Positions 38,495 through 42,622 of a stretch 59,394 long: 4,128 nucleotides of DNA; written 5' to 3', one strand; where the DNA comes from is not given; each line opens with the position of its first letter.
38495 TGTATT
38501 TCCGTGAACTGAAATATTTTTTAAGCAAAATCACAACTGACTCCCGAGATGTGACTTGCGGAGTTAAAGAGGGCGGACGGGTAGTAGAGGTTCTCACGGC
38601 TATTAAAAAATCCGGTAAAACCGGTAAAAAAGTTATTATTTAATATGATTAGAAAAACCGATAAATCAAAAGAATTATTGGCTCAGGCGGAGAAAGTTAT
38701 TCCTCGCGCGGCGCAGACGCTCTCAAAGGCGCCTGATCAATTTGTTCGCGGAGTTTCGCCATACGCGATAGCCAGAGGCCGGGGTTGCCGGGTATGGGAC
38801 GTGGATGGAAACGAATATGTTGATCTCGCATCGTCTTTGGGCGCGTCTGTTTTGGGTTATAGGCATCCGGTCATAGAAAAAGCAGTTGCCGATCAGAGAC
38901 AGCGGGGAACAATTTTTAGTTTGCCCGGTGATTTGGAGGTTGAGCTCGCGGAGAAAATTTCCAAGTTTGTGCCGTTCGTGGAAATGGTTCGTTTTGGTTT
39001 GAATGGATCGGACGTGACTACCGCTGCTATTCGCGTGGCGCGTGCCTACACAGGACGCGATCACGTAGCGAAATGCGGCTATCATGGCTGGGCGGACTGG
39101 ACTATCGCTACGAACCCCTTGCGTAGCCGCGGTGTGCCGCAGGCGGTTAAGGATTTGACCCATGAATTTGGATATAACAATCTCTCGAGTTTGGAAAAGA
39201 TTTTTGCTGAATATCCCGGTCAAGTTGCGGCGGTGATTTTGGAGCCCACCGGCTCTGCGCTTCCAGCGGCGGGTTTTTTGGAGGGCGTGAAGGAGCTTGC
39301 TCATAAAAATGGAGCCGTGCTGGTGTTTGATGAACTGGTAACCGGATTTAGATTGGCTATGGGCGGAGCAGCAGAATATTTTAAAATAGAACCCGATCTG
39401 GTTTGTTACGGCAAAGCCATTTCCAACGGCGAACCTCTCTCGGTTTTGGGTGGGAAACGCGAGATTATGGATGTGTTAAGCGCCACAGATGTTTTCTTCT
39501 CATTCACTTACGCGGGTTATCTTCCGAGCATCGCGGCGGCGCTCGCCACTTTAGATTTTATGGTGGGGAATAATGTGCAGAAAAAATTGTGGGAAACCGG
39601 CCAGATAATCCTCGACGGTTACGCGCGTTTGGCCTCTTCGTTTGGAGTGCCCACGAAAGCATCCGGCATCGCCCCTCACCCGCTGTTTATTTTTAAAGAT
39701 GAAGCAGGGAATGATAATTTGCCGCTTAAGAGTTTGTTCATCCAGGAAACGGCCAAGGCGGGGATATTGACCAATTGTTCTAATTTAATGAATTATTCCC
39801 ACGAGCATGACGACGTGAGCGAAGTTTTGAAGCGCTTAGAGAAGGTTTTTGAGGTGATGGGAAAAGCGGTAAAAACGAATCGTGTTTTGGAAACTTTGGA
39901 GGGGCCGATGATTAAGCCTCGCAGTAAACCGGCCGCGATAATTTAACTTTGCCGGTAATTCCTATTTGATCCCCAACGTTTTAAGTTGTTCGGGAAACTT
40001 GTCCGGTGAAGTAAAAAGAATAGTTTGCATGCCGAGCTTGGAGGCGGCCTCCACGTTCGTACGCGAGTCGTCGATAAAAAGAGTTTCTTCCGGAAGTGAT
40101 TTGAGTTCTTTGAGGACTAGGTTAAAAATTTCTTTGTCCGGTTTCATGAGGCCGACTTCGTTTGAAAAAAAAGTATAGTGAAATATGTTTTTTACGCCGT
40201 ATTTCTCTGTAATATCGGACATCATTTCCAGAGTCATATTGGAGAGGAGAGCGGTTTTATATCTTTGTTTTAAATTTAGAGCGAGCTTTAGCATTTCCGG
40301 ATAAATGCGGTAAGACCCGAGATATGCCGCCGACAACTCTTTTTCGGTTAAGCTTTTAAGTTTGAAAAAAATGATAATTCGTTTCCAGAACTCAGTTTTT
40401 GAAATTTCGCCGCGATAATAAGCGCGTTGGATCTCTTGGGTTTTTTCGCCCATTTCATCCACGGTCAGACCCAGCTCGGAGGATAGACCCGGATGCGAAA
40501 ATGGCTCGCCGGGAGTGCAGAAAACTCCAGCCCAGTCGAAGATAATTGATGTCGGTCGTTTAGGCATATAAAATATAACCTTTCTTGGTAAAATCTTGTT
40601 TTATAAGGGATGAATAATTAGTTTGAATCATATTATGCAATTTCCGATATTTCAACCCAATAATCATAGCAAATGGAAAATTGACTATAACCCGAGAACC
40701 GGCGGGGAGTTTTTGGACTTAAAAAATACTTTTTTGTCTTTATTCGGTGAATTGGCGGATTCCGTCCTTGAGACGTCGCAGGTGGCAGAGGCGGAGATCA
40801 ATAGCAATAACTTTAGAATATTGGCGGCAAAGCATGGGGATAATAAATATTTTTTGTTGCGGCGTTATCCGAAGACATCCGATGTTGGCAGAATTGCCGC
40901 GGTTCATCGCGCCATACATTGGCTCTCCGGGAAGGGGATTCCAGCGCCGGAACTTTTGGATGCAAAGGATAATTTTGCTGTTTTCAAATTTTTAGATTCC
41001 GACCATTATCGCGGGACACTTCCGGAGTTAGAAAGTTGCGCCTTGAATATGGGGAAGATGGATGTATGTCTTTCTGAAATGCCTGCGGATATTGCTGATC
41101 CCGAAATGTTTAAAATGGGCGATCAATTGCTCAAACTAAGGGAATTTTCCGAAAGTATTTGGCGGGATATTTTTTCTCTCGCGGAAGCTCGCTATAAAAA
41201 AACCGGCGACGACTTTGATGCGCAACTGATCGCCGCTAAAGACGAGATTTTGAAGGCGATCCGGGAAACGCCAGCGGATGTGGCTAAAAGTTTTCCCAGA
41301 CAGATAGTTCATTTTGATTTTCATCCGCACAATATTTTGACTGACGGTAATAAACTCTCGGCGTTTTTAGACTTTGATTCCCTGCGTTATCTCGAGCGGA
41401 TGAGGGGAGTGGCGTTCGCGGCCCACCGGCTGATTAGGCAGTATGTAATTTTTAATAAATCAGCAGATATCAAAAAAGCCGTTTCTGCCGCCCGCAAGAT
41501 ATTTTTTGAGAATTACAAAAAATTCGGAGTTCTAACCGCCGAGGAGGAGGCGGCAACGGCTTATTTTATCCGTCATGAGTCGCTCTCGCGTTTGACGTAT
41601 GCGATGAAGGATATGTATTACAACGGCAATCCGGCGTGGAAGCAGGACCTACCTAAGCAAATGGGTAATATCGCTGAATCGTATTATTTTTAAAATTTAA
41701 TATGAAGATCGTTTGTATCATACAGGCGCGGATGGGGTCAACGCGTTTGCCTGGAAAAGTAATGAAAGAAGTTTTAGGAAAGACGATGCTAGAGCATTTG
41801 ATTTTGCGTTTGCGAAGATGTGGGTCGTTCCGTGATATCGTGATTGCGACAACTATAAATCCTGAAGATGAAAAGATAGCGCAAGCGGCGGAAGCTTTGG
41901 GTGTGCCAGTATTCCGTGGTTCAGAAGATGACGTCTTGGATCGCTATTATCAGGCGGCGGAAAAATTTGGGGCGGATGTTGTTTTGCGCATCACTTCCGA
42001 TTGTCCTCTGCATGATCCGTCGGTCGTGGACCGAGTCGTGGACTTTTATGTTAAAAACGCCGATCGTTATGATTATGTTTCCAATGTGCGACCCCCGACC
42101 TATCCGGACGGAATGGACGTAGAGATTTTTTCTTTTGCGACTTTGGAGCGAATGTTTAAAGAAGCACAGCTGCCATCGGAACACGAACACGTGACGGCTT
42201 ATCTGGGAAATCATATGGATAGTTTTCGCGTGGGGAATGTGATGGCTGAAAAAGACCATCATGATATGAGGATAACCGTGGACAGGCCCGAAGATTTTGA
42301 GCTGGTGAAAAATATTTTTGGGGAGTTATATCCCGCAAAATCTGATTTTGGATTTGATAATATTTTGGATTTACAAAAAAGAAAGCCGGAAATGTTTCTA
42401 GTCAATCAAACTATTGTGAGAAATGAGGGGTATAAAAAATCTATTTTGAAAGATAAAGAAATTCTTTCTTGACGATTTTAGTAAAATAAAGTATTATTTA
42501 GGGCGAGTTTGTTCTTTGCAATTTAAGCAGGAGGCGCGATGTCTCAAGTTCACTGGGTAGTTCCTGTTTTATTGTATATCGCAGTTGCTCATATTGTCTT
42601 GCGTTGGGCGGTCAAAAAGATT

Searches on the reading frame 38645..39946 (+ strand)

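Call 54: search_protein_families(library=pfam, proteins=[window:38645-39946:+], max_evalue=0.00001)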
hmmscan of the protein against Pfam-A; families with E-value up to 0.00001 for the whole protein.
window:38645-39946:+ (433 aa): 1 family
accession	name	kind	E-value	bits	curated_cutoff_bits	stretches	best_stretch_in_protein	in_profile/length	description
PF00202.27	Aminotran_3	-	2.2e-45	155.5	30.5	1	39-332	10-332/403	Aminotransferase class-III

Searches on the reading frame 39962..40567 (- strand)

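Call 54: search_protein_families(library=pfam, proteins=[window:39962-40567:-], max_evalue=0.00001)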
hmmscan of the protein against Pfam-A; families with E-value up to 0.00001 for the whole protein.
window:39962-40567:- (201 aa): 3 families
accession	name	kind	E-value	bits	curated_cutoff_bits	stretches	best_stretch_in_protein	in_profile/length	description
PF00702.32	Hydrolase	-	3e-16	60.8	26.4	1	8-179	4-191/191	haloacid dehalogenase-like hydrolase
PF13419.12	HAD_2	-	2.3e-14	54.3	23.8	1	84-184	76-177/178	Haloacid dehalogenase-like hydrolase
PF13242.12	Hydrolase_like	-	1.8e-06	28.2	22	1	142-187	4-50/75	HAD-hyrolase-like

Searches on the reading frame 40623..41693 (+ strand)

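Call 54: search_protein_families(library=pfam, proteins=[window:40623-41693:+], max_evalue=0.00001)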
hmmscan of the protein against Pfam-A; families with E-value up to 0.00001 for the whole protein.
window:40623-41693:+ (356 aa): 1 family
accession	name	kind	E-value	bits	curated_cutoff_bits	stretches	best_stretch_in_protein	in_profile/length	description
PF01636.29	APH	-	8.4e-19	68.7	23.2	1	63-256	13-199/239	Phosphotransferase enzyme family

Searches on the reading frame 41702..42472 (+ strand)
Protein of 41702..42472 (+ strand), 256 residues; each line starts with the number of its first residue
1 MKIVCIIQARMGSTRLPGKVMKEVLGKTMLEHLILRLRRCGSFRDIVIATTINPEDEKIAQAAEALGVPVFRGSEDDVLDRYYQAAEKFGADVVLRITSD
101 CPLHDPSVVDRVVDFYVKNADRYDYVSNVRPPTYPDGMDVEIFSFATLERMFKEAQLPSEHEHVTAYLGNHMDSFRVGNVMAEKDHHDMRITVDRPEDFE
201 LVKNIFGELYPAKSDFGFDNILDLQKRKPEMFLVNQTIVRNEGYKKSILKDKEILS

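Call 54: search_protein_families(library=pfam, proteins=[window:41702-42472:+], max_evalue=0.00001)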
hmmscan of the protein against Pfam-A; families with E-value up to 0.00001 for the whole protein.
window:41702-42472:+ (256 aa): 2 families
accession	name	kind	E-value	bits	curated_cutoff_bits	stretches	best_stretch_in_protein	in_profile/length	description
PF02348.25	CTP_transf_3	-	8.7e-32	111.1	22.6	1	4-205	1-205/217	Cytidylyltransferase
PF12804.13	NTP_transf_3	-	1e-07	32.7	27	1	10-118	11-113/160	MobA-like NTP transferase domain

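Call 69: search_protein_families(library=ncbifam, proteins=[window:41702-42472:+], max_evalue=1e-10)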
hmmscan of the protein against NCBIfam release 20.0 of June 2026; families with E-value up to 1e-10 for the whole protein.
window:41702-42472:+ (256 aa): 5 families
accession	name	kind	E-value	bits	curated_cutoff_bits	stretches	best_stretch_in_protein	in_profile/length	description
NF003952.0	PRK05450.1-5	subfamily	5.6e-22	78.1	193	1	1-120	1-120/250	3-deoxy-manno-octulosonate cytidylyltransferase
NF009905.0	PRK13368.1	subfamily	7.1e-20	71.4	255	1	1-120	1-118/243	3-deoxy-manno-octulosonate cytidylyltransferase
NF003950.0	PRK05450.1-3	subfamily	1.3e-14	54.1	234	1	1-120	1-121/248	3-deoxy-manno-octulosonate cytidylyltransferase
TIGR00466.1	kdsB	equivalog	1.1e-11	44.6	155.2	1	1-117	1-117/241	3-deoxy-manno-octulosonate cytidylyltransferase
NF003948.0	PRK05450.1-1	equivalog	1.9e-11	43.7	281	1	1-115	4-119/248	3-deoxy-manno-octulosonate cytidylyltransferase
